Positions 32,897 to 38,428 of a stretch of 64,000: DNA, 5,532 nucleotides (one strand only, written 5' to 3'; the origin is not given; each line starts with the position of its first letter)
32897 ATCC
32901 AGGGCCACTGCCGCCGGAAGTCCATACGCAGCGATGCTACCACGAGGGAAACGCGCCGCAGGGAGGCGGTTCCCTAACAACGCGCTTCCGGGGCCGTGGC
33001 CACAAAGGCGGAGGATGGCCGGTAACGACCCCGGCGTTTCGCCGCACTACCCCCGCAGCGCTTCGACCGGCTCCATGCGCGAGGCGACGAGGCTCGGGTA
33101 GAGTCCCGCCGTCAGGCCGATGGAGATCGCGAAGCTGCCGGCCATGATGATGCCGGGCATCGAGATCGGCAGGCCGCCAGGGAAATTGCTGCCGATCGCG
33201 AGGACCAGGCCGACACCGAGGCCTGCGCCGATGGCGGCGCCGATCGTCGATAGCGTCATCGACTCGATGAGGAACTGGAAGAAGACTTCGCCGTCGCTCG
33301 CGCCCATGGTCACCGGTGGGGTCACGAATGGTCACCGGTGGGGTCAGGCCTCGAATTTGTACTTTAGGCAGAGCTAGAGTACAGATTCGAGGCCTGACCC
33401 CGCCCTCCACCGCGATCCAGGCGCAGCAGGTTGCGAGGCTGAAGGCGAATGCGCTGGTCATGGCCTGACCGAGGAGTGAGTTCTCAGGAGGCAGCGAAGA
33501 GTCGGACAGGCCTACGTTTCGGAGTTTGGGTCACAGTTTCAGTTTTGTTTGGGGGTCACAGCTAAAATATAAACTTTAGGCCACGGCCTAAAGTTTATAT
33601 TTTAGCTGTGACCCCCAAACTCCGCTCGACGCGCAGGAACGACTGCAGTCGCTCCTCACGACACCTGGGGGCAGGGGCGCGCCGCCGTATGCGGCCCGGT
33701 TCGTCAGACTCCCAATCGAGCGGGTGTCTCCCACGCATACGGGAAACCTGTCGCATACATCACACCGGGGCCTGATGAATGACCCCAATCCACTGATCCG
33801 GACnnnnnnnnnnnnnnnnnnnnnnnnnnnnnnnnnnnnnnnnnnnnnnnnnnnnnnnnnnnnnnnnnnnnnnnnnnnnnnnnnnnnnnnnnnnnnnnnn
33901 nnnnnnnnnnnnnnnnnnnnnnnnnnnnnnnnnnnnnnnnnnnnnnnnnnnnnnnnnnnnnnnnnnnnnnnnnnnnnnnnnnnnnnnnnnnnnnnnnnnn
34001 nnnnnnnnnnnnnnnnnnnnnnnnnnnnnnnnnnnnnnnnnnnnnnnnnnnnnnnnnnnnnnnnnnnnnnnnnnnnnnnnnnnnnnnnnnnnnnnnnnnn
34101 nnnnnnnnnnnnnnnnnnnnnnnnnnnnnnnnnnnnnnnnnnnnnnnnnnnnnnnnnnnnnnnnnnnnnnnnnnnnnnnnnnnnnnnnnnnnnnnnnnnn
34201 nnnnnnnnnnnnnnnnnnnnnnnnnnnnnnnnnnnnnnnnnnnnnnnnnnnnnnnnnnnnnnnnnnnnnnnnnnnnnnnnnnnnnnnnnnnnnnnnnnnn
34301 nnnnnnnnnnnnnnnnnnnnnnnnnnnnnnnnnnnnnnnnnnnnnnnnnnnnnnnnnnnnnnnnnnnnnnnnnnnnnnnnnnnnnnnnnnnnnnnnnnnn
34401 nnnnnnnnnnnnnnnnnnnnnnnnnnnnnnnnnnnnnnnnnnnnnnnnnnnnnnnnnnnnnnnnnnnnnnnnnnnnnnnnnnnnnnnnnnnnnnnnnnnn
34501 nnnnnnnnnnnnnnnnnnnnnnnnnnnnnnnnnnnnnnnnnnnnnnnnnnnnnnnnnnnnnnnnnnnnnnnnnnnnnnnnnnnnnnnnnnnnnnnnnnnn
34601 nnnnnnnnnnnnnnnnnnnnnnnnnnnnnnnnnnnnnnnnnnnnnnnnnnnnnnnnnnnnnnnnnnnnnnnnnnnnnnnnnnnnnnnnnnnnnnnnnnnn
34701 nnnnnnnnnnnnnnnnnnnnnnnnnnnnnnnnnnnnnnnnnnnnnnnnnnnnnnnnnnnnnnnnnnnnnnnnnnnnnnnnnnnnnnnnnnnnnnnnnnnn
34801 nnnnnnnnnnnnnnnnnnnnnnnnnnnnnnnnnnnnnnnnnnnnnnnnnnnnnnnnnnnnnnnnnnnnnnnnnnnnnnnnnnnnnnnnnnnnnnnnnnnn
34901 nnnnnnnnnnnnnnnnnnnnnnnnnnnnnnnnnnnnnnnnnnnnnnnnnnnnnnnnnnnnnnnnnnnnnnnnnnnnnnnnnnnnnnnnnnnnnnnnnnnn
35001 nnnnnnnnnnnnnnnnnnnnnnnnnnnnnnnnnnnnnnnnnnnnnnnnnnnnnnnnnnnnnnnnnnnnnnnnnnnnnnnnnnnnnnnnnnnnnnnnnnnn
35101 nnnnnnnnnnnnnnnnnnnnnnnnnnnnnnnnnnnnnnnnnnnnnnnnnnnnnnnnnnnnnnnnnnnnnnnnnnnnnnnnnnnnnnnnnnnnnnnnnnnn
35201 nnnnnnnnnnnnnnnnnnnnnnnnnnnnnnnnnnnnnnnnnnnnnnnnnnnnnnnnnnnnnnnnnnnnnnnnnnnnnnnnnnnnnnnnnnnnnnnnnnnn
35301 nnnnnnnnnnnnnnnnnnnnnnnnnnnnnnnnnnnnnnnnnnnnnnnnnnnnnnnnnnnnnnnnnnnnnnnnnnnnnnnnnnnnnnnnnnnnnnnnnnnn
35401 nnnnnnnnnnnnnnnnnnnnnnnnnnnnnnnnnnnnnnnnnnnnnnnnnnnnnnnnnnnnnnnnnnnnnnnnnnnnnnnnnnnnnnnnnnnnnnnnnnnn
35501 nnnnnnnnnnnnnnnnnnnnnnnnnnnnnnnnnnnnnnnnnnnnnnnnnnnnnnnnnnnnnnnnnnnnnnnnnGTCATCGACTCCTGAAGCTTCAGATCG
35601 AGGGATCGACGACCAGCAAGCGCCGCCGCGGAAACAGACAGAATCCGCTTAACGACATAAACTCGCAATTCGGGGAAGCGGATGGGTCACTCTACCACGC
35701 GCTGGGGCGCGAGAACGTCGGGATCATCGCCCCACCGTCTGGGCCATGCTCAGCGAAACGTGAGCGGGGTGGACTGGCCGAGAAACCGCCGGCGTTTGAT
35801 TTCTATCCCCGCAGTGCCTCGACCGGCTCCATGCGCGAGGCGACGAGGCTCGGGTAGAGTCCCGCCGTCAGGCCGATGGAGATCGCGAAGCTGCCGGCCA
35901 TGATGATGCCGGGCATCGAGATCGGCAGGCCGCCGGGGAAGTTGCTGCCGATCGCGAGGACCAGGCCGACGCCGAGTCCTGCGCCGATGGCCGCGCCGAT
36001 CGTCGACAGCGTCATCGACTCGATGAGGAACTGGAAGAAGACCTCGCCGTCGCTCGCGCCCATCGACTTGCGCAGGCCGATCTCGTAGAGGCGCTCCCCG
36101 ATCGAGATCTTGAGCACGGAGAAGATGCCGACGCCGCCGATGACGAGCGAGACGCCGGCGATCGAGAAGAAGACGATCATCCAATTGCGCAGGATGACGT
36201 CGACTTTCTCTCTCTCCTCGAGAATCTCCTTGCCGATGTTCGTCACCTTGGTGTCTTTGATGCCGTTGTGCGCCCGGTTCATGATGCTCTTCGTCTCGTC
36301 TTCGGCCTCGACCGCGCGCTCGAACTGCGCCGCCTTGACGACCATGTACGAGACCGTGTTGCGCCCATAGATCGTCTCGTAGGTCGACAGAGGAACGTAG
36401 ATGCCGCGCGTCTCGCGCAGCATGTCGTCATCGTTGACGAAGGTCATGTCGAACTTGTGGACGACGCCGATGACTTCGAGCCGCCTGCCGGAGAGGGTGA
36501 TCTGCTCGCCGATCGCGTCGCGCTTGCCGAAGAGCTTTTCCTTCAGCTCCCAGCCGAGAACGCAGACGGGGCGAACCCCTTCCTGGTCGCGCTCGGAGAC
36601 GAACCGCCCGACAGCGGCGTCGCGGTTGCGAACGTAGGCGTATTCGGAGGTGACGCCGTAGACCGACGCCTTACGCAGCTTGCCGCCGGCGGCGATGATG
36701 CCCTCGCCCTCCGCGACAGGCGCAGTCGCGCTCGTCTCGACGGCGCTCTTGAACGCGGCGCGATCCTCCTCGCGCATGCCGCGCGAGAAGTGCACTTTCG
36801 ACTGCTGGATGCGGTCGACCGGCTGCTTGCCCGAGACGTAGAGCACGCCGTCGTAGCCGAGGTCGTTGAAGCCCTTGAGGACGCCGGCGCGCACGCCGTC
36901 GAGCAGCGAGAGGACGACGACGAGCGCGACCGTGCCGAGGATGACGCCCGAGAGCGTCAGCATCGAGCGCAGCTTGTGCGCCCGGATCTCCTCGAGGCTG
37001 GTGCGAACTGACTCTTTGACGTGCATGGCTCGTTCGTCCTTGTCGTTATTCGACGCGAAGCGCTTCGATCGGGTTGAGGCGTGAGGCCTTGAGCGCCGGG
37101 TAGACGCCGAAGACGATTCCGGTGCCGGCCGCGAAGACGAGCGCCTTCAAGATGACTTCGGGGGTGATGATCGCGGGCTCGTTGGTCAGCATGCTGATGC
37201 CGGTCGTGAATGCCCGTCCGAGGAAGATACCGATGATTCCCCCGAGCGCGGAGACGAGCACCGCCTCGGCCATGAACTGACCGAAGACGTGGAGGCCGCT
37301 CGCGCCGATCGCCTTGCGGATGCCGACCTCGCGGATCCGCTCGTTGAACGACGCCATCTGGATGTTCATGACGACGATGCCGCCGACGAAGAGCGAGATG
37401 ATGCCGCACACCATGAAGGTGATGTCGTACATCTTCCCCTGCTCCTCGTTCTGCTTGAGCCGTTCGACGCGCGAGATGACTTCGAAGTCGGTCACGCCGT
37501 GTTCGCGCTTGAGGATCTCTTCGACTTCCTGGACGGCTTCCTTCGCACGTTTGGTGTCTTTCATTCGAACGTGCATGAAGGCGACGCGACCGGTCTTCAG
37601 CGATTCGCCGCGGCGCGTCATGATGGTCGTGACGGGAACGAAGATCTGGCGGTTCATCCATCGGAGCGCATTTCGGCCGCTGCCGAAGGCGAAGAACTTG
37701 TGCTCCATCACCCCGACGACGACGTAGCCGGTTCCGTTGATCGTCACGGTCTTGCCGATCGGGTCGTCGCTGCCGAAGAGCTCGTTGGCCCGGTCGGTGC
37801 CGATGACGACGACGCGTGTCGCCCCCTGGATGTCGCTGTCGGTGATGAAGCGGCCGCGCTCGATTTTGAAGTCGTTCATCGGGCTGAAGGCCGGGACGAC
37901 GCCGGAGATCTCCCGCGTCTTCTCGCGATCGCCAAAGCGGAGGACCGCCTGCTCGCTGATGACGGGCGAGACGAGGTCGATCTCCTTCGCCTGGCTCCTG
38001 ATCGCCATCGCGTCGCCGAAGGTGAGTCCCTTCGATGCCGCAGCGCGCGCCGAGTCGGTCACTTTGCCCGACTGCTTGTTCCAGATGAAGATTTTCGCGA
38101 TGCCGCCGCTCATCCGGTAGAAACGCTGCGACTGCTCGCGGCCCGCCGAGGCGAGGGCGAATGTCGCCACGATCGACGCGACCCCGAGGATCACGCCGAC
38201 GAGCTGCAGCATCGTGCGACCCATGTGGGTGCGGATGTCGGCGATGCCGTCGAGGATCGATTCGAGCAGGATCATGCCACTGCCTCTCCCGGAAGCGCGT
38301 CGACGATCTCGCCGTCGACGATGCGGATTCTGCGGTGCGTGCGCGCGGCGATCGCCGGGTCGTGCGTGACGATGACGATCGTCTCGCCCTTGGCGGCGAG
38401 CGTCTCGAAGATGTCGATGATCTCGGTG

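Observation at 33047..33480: Head-to-head fossil junction: a 257-nt copy of the FtsX-permease 3' end (97% identical) abutting a copy of the pta 3' end (90% identical), with hairpin H1 and an 18-bp direct repeat at the joint.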

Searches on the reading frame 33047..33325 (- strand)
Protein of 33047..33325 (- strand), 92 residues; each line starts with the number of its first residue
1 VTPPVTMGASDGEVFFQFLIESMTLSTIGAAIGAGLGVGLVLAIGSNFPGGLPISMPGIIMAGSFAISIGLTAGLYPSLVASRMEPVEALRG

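Call 8: search_protein_families(library=pfam, proteins=[window:33047-33325:-], max_evalue=0.01)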
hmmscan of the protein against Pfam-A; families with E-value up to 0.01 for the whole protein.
window:33047-33325:- (92 aa): 1 family
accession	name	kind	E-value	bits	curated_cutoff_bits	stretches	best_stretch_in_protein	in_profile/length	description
PF02687.27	FtsX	-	4.1e-10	40.2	25.5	1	6-86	35-120/120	FtsX-like permease C-terminal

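Call 44: find_encoding_contigs(protein=window:33047-33325:-, flank=10000, max_places=6)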
Protein window:33047-33325:- (92 aa): no gene with exactly this product is on record in the collection.

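Call 71: list_cluster_members(proteins=[window:33047-33307:-, window:33316-33468:+, window:33120-33377:+, window:32937-33461:-, window:23039-25213:+, window:35803-37026:-])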
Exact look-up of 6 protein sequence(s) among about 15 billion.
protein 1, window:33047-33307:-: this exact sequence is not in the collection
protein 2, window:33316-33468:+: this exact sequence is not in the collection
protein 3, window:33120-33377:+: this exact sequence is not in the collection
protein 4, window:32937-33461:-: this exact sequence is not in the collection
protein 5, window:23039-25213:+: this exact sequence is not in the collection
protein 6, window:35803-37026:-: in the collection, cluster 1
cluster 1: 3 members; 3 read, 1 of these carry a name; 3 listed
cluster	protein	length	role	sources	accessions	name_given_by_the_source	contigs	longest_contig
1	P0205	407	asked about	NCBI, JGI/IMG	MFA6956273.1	MAG: ABC transporter permease [Thermoanaerobaculia bacterium] | putative ABC transport system permease protein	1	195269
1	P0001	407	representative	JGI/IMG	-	-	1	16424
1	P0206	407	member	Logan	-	-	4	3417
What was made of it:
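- Tried and rejected: The joint ORFs are not in the collection (call 71).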

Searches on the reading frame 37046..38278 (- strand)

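Call 61: search_protein_families(library=pfam, proteins=[window:37046-38278:-], max_evalue=0.001)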
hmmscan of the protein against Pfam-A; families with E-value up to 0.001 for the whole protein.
window:37046-38278:- (410 aa): 2 families
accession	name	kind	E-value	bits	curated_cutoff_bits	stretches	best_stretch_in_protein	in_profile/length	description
PF12704.14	MacB_PCD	-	3.5e-34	119.3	27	1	22-254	1-206/207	MacB-like periplasmic core domain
PF02687.27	FtsX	-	6.4e-19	68.6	25.5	1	291-403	3-120/120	FtsX-like permease C-terminal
